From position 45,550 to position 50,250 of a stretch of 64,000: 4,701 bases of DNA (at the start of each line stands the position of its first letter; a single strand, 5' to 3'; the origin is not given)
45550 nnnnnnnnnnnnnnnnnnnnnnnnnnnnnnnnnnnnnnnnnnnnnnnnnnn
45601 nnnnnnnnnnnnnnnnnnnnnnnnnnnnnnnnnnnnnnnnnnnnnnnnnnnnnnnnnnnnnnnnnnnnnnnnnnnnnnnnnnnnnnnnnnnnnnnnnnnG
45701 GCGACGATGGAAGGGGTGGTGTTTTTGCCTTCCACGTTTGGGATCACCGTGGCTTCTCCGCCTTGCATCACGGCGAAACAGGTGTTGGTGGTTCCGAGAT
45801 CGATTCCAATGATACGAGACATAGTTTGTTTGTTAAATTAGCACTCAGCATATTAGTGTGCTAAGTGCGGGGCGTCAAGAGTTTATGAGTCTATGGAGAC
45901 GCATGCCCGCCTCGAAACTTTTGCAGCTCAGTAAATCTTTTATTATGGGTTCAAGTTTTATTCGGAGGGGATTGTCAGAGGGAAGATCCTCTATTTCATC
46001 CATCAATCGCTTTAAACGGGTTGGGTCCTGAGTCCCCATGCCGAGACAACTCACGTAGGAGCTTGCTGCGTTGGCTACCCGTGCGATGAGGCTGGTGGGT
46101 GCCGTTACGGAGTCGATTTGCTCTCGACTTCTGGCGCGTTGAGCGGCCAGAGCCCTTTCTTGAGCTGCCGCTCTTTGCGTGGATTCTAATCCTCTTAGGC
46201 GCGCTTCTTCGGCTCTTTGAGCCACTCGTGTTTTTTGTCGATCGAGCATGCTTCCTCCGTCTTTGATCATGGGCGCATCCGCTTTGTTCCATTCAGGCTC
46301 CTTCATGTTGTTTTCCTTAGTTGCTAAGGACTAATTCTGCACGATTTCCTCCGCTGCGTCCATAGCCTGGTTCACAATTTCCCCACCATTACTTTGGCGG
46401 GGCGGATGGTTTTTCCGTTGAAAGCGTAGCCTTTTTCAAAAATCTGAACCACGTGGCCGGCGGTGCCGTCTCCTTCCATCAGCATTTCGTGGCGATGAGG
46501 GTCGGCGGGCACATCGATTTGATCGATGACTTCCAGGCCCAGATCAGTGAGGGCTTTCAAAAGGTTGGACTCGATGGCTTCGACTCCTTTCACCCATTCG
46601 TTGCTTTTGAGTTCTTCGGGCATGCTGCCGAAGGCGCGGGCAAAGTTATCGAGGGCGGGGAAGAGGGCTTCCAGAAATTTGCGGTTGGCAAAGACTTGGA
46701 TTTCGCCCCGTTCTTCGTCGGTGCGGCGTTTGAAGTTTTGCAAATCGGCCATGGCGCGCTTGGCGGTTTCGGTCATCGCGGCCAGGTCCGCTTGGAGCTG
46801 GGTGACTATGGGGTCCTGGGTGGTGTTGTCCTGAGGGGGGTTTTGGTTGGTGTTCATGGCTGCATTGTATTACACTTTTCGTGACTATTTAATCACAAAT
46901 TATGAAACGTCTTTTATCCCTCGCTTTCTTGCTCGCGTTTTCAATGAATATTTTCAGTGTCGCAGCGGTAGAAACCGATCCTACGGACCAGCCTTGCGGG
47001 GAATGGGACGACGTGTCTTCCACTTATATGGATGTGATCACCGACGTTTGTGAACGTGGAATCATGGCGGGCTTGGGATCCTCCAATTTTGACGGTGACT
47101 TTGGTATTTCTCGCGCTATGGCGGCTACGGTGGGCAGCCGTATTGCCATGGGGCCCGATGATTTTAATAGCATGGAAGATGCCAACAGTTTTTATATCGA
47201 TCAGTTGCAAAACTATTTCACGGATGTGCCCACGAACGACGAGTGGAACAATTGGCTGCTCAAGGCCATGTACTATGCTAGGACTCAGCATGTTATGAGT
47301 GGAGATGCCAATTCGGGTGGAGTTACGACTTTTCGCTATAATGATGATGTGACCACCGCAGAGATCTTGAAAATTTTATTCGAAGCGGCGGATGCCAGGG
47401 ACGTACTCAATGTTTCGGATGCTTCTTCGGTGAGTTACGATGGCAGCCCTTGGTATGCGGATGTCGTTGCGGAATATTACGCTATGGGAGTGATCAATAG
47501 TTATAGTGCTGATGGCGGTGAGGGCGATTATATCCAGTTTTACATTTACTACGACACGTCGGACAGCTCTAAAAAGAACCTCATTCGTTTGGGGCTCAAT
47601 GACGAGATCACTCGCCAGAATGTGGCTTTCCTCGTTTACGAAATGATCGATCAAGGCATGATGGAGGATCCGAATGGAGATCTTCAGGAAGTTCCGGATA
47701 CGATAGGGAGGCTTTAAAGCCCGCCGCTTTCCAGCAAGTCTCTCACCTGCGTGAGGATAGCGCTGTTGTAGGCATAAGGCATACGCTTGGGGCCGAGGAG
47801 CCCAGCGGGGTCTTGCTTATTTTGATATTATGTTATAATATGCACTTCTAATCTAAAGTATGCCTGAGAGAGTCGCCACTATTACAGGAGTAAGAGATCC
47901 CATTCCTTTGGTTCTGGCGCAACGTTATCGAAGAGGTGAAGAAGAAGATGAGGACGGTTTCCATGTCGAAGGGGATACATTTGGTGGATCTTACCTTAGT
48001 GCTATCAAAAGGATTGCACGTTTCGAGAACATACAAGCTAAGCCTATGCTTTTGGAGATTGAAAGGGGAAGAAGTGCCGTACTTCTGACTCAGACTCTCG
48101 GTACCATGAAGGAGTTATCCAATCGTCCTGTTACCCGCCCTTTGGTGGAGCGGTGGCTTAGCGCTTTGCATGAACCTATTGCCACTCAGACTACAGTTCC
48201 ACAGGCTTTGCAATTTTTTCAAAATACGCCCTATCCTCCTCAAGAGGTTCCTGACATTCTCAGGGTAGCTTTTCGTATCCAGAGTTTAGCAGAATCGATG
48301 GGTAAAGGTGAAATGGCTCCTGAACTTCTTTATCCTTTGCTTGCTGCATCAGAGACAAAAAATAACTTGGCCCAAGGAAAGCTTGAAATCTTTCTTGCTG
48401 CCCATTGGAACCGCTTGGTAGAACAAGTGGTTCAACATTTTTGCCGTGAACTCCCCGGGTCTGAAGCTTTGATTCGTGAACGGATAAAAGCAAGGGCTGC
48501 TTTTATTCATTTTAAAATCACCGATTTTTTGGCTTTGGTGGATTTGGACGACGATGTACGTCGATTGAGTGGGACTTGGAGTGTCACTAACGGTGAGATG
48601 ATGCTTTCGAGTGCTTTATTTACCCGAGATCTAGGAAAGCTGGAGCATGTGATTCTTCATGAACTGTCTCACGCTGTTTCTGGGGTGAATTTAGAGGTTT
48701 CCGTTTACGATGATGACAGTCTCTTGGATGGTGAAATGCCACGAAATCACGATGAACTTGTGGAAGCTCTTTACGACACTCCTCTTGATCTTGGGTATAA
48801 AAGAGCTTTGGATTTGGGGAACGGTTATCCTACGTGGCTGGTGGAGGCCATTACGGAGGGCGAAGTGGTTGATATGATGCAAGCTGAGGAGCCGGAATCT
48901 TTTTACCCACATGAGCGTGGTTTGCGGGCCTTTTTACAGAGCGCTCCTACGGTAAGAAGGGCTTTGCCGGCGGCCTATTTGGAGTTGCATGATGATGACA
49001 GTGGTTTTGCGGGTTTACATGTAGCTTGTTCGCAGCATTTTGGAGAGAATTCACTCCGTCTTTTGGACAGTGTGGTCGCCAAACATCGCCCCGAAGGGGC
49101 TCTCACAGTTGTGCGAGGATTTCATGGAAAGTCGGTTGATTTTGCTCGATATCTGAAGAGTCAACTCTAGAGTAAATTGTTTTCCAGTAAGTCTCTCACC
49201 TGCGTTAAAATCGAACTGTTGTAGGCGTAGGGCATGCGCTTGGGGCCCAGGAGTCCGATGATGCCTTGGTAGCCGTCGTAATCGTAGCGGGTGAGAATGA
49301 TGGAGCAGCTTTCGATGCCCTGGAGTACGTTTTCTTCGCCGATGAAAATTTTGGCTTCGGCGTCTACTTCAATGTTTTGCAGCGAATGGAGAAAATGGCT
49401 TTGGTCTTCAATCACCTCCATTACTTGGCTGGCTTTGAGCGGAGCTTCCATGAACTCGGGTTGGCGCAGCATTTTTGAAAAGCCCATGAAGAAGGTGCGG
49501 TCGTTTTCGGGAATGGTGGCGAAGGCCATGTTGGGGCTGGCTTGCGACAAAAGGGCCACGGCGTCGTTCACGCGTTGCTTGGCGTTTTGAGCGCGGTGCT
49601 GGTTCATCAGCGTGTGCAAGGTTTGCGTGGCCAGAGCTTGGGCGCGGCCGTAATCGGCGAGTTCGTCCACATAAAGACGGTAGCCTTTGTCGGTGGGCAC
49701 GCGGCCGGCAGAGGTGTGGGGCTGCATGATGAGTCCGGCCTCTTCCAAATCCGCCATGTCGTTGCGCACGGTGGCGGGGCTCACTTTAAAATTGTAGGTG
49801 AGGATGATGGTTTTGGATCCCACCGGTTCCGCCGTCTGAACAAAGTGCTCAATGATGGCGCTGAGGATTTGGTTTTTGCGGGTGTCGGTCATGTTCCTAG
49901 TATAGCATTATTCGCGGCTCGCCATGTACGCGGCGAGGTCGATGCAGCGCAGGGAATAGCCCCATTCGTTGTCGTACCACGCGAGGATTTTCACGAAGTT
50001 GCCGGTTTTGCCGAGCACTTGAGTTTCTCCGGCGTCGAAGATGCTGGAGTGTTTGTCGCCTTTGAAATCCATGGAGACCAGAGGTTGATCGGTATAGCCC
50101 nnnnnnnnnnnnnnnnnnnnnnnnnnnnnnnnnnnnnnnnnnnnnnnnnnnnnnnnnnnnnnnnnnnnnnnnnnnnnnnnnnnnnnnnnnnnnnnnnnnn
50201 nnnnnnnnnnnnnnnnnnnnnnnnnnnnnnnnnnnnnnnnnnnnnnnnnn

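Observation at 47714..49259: Recombination scar: diverged copy of the hrcA 3' end flanks an inserted HExxH orphan gene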

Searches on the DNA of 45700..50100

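Call 80: search_rna_families(source=window, start=45700, end=50100, threshold=evalue, max_evalue=1)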
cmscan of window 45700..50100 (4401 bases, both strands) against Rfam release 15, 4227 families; matches with E-value up to 1: 0.
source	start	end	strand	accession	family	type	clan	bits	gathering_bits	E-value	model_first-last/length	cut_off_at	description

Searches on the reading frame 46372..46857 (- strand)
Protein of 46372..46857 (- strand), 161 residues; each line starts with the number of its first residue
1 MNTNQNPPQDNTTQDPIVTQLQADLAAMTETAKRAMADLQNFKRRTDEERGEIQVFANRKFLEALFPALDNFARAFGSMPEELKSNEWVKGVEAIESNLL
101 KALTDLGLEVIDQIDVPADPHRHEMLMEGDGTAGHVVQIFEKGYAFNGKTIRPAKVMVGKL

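Call 5: search_protein_families(library=pfam, proteins=[window:46372-46857:-], max_evalue=0.1)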
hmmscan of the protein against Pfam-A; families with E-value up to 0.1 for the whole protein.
window:46372-46857:- (161 aa): 3 families
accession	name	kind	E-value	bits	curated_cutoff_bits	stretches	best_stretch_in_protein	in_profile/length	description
PF01025.24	GrpE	-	9.9e-34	116.8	25.8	1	6-160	8-165/165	GrpE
PF09660.15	DUF2397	-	0.031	13.5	28.5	1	16-59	144-187/483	Protein of unknown function (DUF2397)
PF08529.16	NusA_N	-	0.045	14.4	23.8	0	26-62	26-62/119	NusA N-terminal domain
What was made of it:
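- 46372..46857 (-): grpE (161 aa). Its first codons (MNTN...) differ from the MTDD... of relatives whose grpE start overlaps the hrcA stop. Pfam GrpE E=1e-33 (call 5).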

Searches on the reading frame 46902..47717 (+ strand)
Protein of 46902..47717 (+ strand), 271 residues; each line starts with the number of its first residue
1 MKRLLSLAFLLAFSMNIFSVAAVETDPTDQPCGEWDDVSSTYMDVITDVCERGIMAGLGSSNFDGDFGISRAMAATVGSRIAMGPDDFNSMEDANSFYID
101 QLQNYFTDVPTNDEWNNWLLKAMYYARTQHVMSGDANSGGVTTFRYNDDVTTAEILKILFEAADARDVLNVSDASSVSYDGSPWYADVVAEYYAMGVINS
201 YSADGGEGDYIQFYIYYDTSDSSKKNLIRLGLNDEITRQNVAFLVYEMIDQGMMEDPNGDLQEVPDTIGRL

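Call 5: search_protein_families(library=pfam, proteins=[window:46902-47717:+], max_evalue=0.1)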
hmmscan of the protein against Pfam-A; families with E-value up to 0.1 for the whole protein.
window:46902-47717:+ (271 aa): 1 family
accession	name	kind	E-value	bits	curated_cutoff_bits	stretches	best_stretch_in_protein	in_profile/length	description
PF00395.25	SLH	-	0.0019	18.6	20.8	0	180-202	6-28/44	S-layer homology domain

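Call 9: search_protein_families(library=phrogs, proteins=[window:46902-47714:+], max_evalue=0.1)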
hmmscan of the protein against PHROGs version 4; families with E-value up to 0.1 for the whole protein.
window:46902-47714:+ (271 aa): 0 families

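Call 20: find_homologous_proteins(query=window:46902-47714:+)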
Query window:46902-47714:+ (271 aa): 5 proteins with E <= 0.001 among 1093 candidates.
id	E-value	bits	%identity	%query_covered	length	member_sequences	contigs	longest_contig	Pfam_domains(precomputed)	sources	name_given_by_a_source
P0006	4.4e-168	576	100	95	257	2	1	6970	-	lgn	-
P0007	1.5e-151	521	89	97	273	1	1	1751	-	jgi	jgi:hypothetical protein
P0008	5.5e-77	277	52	87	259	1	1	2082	-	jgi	-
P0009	9.9e-74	266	52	84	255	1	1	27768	-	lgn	-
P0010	1.2e-65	240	47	95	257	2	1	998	PF00395.26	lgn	-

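Call 21: find_encoding_contigs(protein=P0009, flank=8000, max_places=3)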
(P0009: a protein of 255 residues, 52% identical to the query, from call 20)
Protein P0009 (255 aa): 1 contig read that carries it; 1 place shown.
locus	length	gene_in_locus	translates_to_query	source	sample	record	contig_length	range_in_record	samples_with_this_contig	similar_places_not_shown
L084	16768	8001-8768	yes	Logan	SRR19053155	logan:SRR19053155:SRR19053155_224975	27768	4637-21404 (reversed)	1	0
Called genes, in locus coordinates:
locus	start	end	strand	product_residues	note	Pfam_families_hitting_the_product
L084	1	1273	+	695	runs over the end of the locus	PF26626:DUF8201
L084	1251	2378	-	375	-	PF00535:Glycos_transf_2, PF26629:GT2_TM_C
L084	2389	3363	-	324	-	PF01073:3Beta_HSD, PF01370:Epimerase, PF02719:Polysacc_synt_2, PF04321:RmlD_sub_bind, PF05368:NmrA (faint), PF13460:NAD_binding_10 (weak), PF16363:GDP_Man_Dehyd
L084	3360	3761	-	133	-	PF04138:GtrA_DPMS_TM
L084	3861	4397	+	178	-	-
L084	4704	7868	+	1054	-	PF08471:Ribonuc_red_2_N, PF02867:Ribonuc_red_lgC, PF07499:RuvA_C (faint), PF02867:Ribonuc_red_lgC, PF12637:TSCPD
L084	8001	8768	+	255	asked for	-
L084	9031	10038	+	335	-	PF08478:POTRA_1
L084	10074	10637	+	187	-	-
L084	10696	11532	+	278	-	-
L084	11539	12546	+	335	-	PF01207:Dus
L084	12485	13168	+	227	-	-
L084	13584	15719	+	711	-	PF01935:DUF87 (weak), PF10412:TrwB_AAD_bind (faint)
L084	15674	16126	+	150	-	PF18895:T4SS_pilin (weak)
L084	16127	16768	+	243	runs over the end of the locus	-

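Call 22: find_encoding_contigs(protein=P0008, flank=5000, max_places=3)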
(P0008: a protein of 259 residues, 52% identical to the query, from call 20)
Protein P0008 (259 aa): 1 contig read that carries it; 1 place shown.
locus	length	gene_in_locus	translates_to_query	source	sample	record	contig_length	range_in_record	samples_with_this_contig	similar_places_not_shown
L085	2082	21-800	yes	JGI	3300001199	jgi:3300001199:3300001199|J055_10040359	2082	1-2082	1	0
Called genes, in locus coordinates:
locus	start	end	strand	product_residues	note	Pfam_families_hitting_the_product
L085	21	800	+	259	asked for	-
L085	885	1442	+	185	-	PF00293:NUDIX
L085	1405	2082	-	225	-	?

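Call 23: find_encoding_contigs(protein=P0007, flank=5000, max_places=3)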
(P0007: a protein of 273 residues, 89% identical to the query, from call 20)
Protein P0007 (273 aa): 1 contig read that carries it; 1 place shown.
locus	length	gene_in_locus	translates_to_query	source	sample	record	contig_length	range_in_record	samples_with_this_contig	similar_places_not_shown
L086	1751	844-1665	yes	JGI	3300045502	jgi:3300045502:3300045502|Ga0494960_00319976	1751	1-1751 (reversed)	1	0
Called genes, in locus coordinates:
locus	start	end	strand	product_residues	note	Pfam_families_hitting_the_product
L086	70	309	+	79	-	-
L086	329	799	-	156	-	PF01025:GrpE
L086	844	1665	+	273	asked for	-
